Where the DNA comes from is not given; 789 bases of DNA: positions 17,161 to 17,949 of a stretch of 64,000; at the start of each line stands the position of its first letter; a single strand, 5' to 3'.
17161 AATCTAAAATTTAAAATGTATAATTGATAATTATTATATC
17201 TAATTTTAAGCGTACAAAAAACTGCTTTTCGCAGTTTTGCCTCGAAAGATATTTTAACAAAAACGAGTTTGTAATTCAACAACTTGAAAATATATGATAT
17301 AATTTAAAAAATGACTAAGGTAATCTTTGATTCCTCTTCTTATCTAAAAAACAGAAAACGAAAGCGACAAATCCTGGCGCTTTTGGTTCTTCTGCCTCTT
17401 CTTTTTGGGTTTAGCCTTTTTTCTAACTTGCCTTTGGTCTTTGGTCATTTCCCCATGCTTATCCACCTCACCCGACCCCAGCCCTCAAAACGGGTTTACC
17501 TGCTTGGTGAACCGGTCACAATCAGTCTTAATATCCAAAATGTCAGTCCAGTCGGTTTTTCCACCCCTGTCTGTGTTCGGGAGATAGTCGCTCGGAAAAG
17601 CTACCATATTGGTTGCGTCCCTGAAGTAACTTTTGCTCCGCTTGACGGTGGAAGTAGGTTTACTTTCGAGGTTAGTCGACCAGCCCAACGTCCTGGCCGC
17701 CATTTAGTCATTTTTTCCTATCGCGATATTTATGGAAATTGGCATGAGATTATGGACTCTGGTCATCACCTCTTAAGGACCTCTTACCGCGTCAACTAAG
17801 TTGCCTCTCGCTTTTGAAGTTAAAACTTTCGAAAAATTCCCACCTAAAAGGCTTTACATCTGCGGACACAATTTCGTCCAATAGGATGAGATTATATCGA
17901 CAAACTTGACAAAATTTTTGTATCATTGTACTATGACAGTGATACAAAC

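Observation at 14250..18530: Two plus-strand islands inserted in the str operon, each flanked by an exact 12-nt operator-like core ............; one encodes a TrpR/YerC-like regulator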

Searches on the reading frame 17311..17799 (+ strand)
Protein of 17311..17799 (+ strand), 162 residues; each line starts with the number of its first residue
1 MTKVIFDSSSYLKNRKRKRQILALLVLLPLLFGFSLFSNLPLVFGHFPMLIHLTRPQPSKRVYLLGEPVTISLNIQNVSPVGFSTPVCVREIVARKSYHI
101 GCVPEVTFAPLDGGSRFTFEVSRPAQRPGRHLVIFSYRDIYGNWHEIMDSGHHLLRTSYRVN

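Call 4: search_protein_families(library=pfam, proteins=[window:17311-17799:+], max_evalue=1)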
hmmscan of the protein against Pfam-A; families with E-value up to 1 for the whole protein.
window:17311-17799:+ (162 aa): 0 families

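Call 8: search_protein_families(library=ncbifam, proteins=[window:17311-17799:+], max_evalue=1)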
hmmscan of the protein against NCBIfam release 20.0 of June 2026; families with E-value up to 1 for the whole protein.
window:17311-17799:+ (162 aa): 0 families

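Call 33: find_homologous_proteins(query=window:17311-17799:+)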
Query window:17311-17799:+ (162 aa): 8 proteins with E <= 0.001 among 81 candidates.
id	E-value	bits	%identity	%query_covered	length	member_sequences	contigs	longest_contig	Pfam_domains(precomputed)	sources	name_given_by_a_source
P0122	3.2e-104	364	100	100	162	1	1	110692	-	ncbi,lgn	ncbi:MAG: hypothetical protein ACOZBZ_00205 [Patescibacteria group bacterium]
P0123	3.4e-75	269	72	99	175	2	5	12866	-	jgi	jgi:hypothetical protein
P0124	1.2e-71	258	68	99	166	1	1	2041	-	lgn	-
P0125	6.4e-59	216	63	99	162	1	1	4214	-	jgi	-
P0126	2.7e-58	214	62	99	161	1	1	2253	-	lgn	-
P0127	4.0e-55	204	60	99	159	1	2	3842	-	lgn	-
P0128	6.9e-55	203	60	100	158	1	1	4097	-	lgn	-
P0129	8.6e-53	196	59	98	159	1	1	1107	-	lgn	-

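Call 34: find_encoding_contigs(protein=P0123, flank=10000, max_places=5)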
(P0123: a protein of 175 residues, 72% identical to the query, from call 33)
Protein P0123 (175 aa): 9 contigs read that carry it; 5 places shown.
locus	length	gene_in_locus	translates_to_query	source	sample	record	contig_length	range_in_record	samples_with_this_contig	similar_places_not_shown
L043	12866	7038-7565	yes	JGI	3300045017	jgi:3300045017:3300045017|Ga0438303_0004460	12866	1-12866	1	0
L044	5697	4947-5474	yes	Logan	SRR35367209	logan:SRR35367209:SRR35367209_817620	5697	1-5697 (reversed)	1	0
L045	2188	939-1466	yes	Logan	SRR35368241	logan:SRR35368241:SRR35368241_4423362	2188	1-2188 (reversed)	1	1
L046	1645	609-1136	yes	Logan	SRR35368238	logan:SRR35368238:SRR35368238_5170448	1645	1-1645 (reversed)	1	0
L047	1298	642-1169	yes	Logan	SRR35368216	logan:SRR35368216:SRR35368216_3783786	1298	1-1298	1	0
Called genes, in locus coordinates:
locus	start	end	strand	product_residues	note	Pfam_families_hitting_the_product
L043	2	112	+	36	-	?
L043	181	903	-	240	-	-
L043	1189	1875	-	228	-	PF02535:Zip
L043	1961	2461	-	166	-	-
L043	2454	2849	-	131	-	PF10865:DUF2703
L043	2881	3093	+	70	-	-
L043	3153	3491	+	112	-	PF20046:DUF6448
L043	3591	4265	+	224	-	-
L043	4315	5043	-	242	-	PF13584:BatD (weak)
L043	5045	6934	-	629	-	PF02412:TSP_3 (faint)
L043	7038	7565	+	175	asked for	-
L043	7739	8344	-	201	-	-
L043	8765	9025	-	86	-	PF12441:CopG_antitoxin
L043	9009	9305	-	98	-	PF04365:BrnT_toxin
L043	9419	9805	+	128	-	-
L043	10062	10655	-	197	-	-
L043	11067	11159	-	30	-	-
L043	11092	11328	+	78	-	-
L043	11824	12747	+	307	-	PF13385:Laminin_G_3, PF02973:Sialidase (weak)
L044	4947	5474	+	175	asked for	-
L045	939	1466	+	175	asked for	-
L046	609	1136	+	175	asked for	-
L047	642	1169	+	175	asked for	-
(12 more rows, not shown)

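Call 35: find_encoding_contigs(protein=P0125, flank=10000, max_places=3)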
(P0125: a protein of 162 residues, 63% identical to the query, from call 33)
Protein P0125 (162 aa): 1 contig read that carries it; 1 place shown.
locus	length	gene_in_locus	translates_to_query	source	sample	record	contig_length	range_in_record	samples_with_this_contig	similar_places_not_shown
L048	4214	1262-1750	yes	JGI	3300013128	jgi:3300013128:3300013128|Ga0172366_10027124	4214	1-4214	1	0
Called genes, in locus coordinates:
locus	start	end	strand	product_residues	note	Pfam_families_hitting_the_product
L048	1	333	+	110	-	?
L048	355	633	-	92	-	-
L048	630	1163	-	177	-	-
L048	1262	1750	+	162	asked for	-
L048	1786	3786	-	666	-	PF00723:Glyco_hydro_15, PF22422:MGH1-like_GH (faint)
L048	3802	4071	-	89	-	PF19027:DUF5752 (weak)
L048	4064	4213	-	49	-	?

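Call 36: find_encoding_contigs(protein=P0128, flank=10000, max_places=3)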
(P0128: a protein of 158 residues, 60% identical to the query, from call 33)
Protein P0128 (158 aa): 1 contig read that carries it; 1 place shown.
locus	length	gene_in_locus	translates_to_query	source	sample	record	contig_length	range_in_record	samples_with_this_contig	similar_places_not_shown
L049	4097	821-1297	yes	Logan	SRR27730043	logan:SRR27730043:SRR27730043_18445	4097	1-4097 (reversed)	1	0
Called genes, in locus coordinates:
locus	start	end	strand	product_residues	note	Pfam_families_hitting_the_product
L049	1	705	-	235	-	?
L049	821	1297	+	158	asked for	-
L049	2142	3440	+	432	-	PF00226:DnaJ, PF03572:Peptidase_S41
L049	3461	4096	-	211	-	?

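Call 65: search_protein_families(library=phrogs, proteins=[window:17311-17799:+], max_evalue=0.01)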
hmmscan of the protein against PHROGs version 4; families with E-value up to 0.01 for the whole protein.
window:17311-17799:+ (162 aa): 0 families

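Call 82: find_encoding_contigs(protein=P0122, flank=10000, max_places=4)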
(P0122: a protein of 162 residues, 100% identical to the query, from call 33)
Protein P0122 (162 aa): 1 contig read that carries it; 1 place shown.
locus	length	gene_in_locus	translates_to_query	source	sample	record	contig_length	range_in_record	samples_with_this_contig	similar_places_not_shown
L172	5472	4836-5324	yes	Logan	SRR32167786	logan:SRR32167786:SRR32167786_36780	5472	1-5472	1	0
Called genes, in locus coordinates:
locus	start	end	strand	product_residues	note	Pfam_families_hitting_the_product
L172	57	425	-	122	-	PF00338:Ribosomal_S10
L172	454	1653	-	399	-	PF00009:GTP_EFTU, PF03144:GTP_EFTU_D2, PF03143:GTP_EFTU_D3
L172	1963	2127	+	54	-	-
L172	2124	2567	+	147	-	-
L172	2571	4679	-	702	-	PF00009:GTP_EFTU, PF22042:EF-G_D2, PF03144:GTP_EFTU_D2, PF14492:EFG_III, PF16658:RF3_C (faint), PF03764:EFG_IV, PF00679:EFG_C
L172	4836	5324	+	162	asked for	-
